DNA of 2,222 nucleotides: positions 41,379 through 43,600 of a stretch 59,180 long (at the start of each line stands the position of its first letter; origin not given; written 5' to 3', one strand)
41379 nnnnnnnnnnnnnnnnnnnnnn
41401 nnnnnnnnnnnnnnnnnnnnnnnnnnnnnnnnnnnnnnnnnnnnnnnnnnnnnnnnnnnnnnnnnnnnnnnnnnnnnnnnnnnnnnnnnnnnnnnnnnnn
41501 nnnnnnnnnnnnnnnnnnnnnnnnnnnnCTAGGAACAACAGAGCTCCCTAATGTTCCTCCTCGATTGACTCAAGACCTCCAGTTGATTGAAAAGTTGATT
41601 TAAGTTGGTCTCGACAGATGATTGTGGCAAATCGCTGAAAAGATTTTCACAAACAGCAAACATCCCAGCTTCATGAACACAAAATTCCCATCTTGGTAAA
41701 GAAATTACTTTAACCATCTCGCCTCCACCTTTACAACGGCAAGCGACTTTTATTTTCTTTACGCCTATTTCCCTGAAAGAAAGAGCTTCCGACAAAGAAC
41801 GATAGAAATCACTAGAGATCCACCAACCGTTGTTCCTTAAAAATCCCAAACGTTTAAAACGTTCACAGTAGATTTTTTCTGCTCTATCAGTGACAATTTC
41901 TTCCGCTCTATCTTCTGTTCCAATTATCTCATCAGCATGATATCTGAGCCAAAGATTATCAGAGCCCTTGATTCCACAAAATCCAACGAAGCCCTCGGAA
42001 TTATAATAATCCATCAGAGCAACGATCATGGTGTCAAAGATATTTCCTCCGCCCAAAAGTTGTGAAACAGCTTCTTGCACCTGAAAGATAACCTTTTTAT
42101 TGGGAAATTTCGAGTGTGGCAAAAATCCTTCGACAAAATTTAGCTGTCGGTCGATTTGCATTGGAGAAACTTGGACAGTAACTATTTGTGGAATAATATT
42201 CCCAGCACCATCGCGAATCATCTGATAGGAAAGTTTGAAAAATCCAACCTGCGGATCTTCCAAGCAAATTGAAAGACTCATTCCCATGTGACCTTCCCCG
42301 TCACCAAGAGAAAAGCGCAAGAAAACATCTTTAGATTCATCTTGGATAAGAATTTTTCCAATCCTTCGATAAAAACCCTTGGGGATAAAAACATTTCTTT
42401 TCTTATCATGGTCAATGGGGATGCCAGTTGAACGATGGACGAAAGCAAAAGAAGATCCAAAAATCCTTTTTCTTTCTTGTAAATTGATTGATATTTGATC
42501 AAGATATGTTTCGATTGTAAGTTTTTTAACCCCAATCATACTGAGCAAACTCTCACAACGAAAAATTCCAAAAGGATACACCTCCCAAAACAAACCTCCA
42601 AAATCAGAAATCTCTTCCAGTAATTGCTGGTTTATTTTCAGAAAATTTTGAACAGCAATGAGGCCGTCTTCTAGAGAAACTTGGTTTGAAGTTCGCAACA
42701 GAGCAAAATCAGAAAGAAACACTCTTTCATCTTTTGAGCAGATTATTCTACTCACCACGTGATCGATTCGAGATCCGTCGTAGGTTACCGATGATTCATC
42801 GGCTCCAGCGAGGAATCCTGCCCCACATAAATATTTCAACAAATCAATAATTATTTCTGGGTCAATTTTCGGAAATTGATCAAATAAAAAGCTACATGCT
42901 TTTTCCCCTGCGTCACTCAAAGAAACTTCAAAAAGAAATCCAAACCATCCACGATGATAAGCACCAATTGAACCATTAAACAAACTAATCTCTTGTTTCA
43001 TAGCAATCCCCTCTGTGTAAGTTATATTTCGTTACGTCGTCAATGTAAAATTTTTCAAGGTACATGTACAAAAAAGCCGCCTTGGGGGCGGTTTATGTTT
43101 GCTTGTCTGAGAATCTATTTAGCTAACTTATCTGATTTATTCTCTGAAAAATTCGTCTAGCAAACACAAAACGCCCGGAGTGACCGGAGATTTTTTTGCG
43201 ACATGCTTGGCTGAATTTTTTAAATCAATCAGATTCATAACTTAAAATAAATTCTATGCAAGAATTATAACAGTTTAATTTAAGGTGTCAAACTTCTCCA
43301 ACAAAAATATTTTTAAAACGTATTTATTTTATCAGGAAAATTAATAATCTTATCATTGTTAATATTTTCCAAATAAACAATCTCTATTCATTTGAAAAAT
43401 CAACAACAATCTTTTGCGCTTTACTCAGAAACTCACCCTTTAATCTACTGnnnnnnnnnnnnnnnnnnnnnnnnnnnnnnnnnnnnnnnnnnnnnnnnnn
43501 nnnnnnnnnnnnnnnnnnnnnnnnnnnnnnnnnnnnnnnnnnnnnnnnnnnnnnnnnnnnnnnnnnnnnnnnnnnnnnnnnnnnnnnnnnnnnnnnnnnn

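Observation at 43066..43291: Leader cassette 1: consensus promoter, 33-codon ORF, terminator/antiterminator switch ahead of the 490-aa orphan gene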

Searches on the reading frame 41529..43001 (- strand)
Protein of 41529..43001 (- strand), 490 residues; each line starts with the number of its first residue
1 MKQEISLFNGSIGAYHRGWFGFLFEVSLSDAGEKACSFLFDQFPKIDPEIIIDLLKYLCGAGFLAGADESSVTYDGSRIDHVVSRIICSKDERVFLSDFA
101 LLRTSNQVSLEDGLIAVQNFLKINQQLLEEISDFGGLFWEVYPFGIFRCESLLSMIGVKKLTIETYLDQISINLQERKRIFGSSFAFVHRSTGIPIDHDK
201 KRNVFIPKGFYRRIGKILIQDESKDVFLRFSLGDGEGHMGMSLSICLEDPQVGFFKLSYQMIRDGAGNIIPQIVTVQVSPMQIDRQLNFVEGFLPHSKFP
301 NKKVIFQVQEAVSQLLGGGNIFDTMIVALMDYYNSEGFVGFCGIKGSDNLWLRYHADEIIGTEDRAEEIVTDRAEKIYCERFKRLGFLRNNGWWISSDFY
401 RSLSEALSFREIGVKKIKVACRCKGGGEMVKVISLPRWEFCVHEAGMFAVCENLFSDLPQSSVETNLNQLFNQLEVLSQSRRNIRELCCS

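Call 8: search_protein_families(library=pfam, proteins=[window:41529-43001:-], max_evalue=0.01)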
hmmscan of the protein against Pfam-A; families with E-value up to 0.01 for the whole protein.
window:41529-43001:- (490 aa): 0 families

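Call 9: search_protein_families(library=ncbifam, proteins=[window:41529-43001:-], max_evalue=0.01)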
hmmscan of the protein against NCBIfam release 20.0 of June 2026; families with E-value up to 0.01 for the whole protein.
window:41529-43001:- (490 aa): 0 families

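Call 18: find_homologous_proteins(query=window:41529-43001:-)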
Query window:41529-43001:- (490 aa): 2 proteins with E <= 0.001 among 6106 candidates.
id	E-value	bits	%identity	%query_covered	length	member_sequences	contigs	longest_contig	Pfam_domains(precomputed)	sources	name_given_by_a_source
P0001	0.0e+0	1119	100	100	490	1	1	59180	-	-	-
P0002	5.5e-197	674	61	100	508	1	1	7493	-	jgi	-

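Call 19: find_encoding_contigs(protein=P0002, flank=10000)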
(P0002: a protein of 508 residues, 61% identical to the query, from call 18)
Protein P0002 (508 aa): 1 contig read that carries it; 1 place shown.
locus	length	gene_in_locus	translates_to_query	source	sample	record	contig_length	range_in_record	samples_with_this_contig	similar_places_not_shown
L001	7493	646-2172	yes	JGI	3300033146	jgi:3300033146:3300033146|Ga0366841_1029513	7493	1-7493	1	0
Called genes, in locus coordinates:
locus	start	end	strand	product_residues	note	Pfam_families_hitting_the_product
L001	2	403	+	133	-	?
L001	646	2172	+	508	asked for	-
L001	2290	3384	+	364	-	PF01546:Peptidase_M20, PF07687:M20_dimer (weak)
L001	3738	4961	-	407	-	PF12704:MacB_PCD, PF02687:FtsX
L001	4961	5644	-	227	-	PF00005:ABC_tran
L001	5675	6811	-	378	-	PF25917:BSH_RND (weak), PF25973:BSH_CzcB (weak), PF00364:Biotin_lipoyl (faint), PF25990:Beta-barrel_YknX, PF25967:RND-MFP_C (weak)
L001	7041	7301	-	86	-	-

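Call 48: search_protein_representatives(protein=window:41529-43001:-)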
Query: 490 residues. Proteins with E-value up to 0.001 (for the whole library): 13; up to 1e-10: 13; up to 1e-30: 7. The best 13 are listed.
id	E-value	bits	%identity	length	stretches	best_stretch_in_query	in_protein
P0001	0.0e+00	1118.6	100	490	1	1-490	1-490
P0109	5.6e-62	226.6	31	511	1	9-463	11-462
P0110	1.2e-55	205.7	30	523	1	3-459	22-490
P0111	1.8e-50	188.7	34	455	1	14-412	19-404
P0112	1.3e-39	152.8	34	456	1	49-355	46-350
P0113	1.9e-37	145.7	62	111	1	7-116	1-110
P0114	2.2e-36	142.2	37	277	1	233-460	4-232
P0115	4.1e-30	121.5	56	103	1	241-338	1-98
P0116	3.2e-29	118.5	33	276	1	239-483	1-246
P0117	1.3e-24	103.3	31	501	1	134-387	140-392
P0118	4.7e-24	101.5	41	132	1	364-489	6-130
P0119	3.2e-12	62.5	57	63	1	155-212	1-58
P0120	6.0e-12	61.6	34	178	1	328-476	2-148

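Call 49: predict_structure(alignment_id=A2)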
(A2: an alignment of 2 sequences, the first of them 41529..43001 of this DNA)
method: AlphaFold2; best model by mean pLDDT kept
length: 490 residues; sequences in the alignment: 2
mean_pLDDT: 42.3   pTM: 0.31
mean pLDDT of the five models: 42.3, 37.2, 36.0, 35.2, 34.1
residues with pLDDT >= 90: 0; 70-90: 16; 50-70: 110; < 50: 364
segments of 3 or more residues with pLDDT < 50: 1-29, 60-108, 134-147, 154-222, 224-330, 338-388, 407-413, 424-426, 459-490
pLDDT, mean of each block of 10 residues (from residue 1): 24 27 37 67 77 60 37 34 30 33 39 62 65 46 42 43 27 27 26 32 34 44 47 34 42 40 32 32 25 25 31 40 47 49 36 40 35 37 43 57 53 57 54 63 59 58 37 46 39
secondary structure, 60 per line:
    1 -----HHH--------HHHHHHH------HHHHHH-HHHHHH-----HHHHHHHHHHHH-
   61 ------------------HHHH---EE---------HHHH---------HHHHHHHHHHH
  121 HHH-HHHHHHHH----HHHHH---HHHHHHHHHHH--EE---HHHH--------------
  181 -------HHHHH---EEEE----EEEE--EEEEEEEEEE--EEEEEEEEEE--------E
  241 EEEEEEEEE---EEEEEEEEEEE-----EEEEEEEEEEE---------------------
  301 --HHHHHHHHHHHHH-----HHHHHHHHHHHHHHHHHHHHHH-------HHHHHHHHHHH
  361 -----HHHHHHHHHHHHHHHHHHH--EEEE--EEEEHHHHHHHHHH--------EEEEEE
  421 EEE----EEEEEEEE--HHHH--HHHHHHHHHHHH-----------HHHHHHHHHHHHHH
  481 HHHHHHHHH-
elements in order: H17-23 H30-35 H37-42 H48-59 H79-82 H97-100 H110-123 H125-132 H137-141 H145-155 H163-166 H188-192 E196-199 E204-207 E210-219 E222-231 E240-249 E253-263 E269-279 H303-315 H321-342 H350-360 H366-384 E387-390 E393-396 H397-406 E415-423 E428-435 H438-441 H444-455 H467-489
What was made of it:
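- Tried and rejected: AlphaFold with a 2-sequence alignment was useless (pLDDT 42, call 49).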

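Call 53: find_encoding_contigs(protein=P0109, flank=3000, max_places=3)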
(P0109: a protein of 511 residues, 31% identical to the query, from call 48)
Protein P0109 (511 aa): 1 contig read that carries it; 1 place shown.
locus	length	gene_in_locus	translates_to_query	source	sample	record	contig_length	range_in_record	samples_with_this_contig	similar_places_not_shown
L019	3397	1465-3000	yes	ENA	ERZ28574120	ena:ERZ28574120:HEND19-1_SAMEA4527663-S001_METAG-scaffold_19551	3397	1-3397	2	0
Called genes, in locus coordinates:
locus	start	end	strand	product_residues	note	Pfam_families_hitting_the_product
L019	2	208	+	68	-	?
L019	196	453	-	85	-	-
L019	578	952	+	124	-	-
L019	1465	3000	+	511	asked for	-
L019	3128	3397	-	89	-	?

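Call 55: find_encoding_contigs(protein=P0111, flank=3000, max_places=3)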
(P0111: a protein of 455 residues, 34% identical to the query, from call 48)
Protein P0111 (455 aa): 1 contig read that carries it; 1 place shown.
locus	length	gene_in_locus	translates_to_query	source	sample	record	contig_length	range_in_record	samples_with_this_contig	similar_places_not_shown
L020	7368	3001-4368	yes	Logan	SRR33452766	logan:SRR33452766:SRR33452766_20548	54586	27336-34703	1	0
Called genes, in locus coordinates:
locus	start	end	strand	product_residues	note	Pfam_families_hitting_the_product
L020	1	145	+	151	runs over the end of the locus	-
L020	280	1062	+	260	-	PF07722:Peptidase_C26, PF00117:GATase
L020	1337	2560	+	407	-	PF04107:GCS2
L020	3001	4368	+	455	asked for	-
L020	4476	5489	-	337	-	PF04055:Radical_SAM, PF13186:SPASM (weak)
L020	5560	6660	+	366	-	PF04055:Radical_SAM, PF13353:Fer4_12 (weak)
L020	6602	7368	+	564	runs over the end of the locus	PF04055:Radical_SAM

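Call 56: find_encoding_contigs(protein=P0117, flank=3000, max_places=3)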
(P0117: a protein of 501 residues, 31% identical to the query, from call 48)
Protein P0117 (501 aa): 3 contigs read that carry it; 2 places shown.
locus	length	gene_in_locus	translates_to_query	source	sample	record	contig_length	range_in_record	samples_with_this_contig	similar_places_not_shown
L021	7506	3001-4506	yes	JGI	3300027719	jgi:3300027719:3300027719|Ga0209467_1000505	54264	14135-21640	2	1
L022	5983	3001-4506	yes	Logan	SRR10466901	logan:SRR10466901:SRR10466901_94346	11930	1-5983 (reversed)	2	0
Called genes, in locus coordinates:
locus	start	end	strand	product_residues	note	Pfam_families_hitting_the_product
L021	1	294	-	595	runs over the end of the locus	-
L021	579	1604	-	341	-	-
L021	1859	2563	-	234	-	-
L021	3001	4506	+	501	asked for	-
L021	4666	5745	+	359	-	PF04389:Peptidase_M28 (weak), PF05343:Peptidase_M42 (faint), PF01546:Peptidase_M20, PF07687:M20_dimer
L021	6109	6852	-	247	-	-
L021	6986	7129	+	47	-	-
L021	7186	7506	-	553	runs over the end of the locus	-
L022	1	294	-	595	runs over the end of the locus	-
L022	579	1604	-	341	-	-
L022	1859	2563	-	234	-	-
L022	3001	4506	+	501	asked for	-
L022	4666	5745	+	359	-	PF04389:Peptidase_M28 (weak), PF05343:Peptidase_M42 (faint), PF01546:Peptidase_M20, PF07687:M20_dimer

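Call 59: find_encoding_contigs(protein=P0112, flank=3000, max_places=3)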
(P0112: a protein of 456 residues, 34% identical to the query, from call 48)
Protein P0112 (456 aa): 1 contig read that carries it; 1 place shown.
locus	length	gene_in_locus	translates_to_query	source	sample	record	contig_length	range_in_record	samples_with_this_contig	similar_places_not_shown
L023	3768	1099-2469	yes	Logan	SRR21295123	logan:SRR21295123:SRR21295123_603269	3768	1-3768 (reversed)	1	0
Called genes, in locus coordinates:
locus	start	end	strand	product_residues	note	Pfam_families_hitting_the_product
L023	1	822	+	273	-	?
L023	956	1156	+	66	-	-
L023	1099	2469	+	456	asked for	-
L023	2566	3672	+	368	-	PF01546:Peptidase_M20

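Call 72: search_solved_structures(query=A3, max_evalue=1)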
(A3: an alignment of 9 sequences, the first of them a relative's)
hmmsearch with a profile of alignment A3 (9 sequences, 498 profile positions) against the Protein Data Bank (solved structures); distinct sequences matched with E-value up to 1: 1.
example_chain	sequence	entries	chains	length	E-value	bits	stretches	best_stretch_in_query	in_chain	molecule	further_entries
7vd5_Q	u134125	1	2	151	0.95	11.3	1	163-236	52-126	Extrinsic protein in photosystem II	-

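Call 73: search_protein_families(library=pfam, alignment_id=A3, max_evalue=1)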
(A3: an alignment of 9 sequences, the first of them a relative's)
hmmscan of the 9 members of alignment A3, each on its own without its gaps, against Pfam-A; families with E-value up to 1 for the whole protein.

A. member 1, P0001 (490 aa): 0 families

B. families by the number of members that match (of 9 scanned): 2 families
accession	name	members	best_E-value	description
PF02671.26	PAH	1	0.051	Paired amphipathic helix repeat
PF00809.28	Pterin_bind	1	0.29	Pterin binding enzyme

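Call 84: predict_structure(alignment_id=A3)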
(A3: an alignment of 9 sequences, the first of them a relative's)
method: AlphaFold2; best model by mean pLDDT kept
length: 490 residues; sequences in the alignment: 9
mean_pLDDT: 84.1   pTM: 0.85
mean pLDDT of the five models: 84.1, 83.9, 82.3, 74.6, 74.5
residues with pLDDT >= 90: 174; 70-90: 262; 50-70: 48; < 50: 6
segments of 3 or more residues with pLDDT < 50: none
pLDDT, mean of each block of 10 residues (from residue 1): 73 84 89 94 96 94 90 86 82 90 92 97 96 90 85 83 94 92 86 58 68 91 91 68 89 85 91 86 84 78 91 91 93 89 85 62 66 82 89 86 86 84 84 83 87 75 59 78 73
secondary structure, 60 per line:
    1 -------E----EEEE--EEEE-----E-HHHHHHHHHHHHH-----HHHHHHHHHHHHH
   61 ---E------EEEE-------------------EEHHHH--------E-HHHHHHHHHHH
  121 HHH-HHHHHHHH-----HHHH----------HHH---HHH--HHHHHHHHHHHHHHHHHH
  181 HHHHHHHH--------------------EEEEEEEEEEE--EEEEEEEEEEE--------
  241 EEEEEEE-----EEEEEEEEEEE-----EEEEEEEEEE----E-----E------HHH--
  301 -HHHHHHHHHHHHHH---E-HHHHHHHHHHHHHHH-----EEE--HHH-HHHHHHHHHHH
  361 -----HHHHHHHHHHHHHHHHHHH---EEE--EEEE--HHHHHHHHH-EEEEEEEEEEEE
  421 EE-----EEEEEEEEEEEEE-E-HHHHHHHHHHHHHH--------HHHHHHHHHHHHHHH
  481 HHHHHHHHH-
elements in order: E13-16 E19-22 H30-42 H48-60 E71-74 H96-99 H110-123 H125-132 H138-141 H163-188 E209-219 E222-232 E241-247 E253-263 E269-278 H302-315 H321-335 E341-343 H350-360 H366-384 E388-390 E393-396 H399-407 E409-422 E428-440 H444-457 H466-489

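Call 86: fold_search(model_id=the predicted structure, library=pdb)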
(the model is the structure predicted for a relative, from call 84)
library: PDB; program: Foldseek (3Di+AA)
matches with E <= 10: 379; with E <= 0.001: 0
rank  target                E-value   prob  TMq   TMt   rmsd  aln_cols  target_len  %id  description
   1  9obo_B                1.1e-02  0.96  0.15  0.11   8.7       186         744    8  Crystal structure of Mycobacterium tuberculosis isocitrate lyase 2 fixed in the apo form with disulfide bonds (released 2026-03-18)
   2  2arh_C                1.5e-02  0.44  0.13  0.25  20.8       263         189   11  Crystal Structure of a Protein of Unknown Function AQ1966 from Aquifex aeolicus VF5 (released 2005-10-04)
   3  9obo_C                2.2e-02  0.91  0.14  0.10   8.4       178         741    9  Crystal structure of Mycobacterium tuberculosis isocitrate lyase 2 fixed in the apo form with disulfide bonds (released 2026-03-18)
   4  4zsx_A                2.2e-02  0.38  0.13  0.18  20.1       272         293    8  Structure of a fusion protein with a helix linker, 2ARH-3-3KAW-2.0 (released 2015-08-19)
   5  6edw_B                2.7e-02  0.44  0.16  0.11  26.6       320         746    7  Crystal structure of Mycobacterium tuberculosis ICL2 in the apo form (released 2019-08-14)
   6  2arh_B                3.1e-02  0.28  0.12  0.23  21.0       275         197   12  Crystal Structure of a Protein of Unknown Function AQ1966 from Aquifex aeolicus VF5 (released 2005-10-04)
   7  6ee1_D                3.6e-02  0.75  0.13  0.09  10.9       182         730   12  Crystal structure of Mycobacterium tuberculosis ICL2 in complex with acetyl-CoA (released 2019-08-14)
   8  6edw_D                3.8e-02  0.96  0.19  0.13   6.5       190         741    9  Crystal structure of Mycobacterium tuberculosis ICL2 in the apo form (released 2019-08-14)
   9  9obo_A                3.8e-02  0.91  0.16  0.11   7.7       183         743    8  Crystal structure of Mycobacterium tuberculosis isocitrate lyase 2 fixed in the apo form with disulfide bonds (released 2026-03-18)
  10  4zsv_A                3.8e-02  0.33  0.13  0.19  20.9       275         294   10  Structure of a fusion protein with a helix linker, 2ARH-3-3KAW-1.0 (released 2015-08-19)
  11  6ee1_C                4.0e-02  0.69  0.14  0.10   8.9       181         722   10  Crystal structure of Mycobacterium tuberculosis ICL2 in complex with acetyl-CoA (released 2019-08-14)
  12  6edw_A                4.2e-02  0.90  0.16  0.11   8.4       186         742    8  Crystal structure of Mycobacterium tuberculosis ICL2 in the apo form (released 2019-08-14)
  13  6ee1_B                4.4e-02  0.80  0.14  0.10  10.8       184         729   12  Crystal structure of Mycobacterium tuberculosis ICL2 in complex with acetyl-CoA (released 2019-08-14)
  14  6edz_A                4.7e-02  0.72  0.13  0.10   9.2       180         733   10  Crystal structure of Mycobacterium tuberculosis ICL2 in complex with acetyl-CoA, form I (released 2019-08-14)
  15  6edz_D                4.9e-02  0.66  0.11  0.08  10.3       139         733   14  Crystal structure of Mycobacterium tuberculosis ICL2 in complex with acetyl-CoA, form I (released 2019-08-14)
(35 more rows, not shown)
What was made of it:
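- ORF A has a weak GNAT-like fold match (call 86).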

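Call 100: search_protein_families(library=padloc, proteins=[window:41529-43001:-], max_evalue=0.1)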
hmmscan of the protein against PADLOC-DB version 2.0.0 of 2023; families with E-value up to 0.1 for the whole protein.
window:41529-43001:- (490 aa): 0 families

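Call 104: find_encoding_contigs(protein=P0113, flank=5000, max_places=4)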
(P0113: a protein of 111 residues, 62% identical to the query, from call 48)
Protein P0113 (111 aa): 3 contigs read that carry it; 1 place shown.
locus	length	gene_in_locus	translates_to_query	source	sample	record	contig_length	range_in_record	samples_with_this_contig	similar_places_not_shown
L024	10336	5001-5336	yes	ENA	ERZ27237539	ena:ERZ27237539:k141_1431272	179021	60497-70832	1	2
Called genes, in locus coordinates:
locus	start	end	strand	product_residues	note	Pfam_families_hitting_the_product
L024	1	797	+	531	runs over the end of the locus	-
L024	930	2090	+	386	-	PF05141:DIT1_PvcA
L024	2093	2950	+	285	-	PF00480:ROK, PF02685:Glucokinase (faint)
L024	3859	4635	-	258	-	PF08282:Hydrolase_3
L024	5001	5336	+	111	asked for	-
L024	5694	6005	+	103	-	-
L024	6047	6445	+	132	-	-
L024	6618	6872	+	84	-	-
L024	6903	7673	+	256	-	-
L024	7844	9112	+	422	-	PF02812:ELFV_dehydrog_N, PF00208:ELFV_dehydrog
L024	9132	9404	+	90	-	PF18905:DUF5661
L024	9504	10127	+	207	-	PF18936:DUF5684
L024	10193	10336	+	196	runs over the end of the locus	PF01300:Sua5_yciO_yrdC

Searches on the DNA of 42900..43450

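Call 6: search_rna_families(source=window, start=42900, end=43450, threshold=evalue, max_evalue=10, show_alignments=3)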
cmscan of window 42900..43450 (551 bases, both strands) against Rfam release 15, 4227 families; matches with E-value up to 10: 6.
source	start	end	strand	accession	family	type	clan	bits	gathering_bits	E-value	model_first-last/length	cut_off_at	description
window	43067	43190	-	RF01859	Phe_leader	Cis-reg; leader;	-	20.8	55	0.56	1-125/125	no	Phenylalanine leader peptide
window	43068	43126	-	RF02891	AgrB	Gene; antisense;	-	18.9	40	1.3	1-84/84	no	ArsR-gov region gene B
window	43039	43141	+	RF01770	rimP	Cis-reg; leader;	-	18.2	47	2.2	1-102/102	no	Gammaprotebacteria rimP leader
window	43060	43095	+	RF00624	P9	Gene;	-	14.6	43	1.8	38-73/74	no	Pseudomonas sRNA P9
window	43023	43102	+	RF00106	RNAI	Gene; antisense;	-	13.5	47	7.7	1-102/102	no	RNAI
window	43333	43433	-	RF01295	SCARNA7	Gene; snRNA; snoRNA; scaRNA;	-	9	65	5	1-330/330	no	Small Cajal body-specific RNA 7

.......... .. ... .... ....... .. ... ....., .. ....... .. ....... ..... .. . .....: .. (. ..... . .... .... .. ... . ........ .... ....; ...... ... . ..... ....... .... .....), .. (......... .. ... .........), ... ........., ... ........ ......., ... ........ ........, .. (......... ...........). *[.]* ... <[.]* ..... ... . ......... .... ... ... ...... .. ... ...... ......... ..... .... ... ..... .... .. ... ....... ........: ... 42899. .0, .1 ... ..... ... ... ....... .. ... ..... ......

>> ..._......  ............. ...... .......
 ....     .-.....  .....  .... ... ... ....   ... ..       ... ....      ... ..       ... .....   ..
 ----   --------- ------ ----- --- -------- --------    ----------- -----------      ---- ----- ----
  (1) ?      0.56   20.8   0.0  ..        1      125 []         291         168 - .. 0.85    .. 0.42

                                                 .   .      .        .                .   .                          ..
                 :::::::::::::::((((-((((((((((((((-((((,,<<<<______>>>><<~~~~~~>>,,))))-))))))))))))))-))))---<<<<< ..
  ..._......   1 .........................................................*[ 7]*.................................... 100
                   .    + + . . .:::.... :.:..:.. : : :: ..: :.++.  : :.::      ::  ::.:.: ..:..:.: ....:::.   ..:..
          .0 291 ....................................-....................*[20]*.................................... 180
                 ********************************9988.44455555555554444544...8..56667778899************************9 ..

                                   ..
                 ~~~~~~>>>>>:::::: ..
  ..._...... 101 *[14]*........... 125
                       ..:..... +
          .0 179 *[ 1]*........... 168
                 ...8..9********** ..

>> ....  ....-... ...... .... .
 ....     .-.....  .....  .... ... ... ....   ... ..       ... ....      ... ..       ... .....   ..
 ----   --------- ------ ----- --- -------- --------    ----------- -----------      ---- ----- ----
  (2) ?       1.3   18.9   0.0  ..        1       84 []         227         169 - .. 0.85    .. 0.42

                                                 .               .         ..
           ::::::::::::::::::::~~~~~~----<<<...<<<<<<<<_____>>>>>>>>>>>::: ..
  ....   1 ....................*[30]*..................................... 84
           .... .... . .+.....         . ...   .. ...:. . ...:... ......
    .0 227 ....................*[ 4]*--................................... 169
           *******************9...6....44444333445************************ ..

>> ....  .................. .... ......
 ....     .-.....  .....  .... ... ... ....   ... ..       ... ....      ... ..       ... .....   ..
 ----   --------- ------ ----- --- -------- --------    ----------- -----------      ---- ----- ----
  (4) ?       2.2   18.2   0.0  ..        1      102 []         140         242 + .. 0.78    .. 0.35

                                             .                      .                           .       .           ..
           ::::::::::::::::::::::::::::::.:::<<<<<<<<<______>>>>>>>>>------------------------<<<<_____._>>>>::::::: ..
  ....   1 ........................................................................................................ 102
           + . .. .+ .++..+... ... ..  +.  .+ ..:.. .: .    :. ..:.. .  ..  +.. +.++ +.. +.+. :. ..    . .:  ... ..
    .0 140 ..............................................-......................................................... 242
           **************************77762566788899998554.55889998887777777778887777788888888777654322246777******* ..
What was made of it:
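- On Riboswitch / T-box leaders: No Rfam hit even at E<=10 (call 6).
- Closest known: Classical leader-peptide transcription attenuators of amino-acid operons. Same: The Rfam Phe_leader model aligns the same architecture weakly (call 6).
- Weak Rfam architecture match to Phe_leader (call 6).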
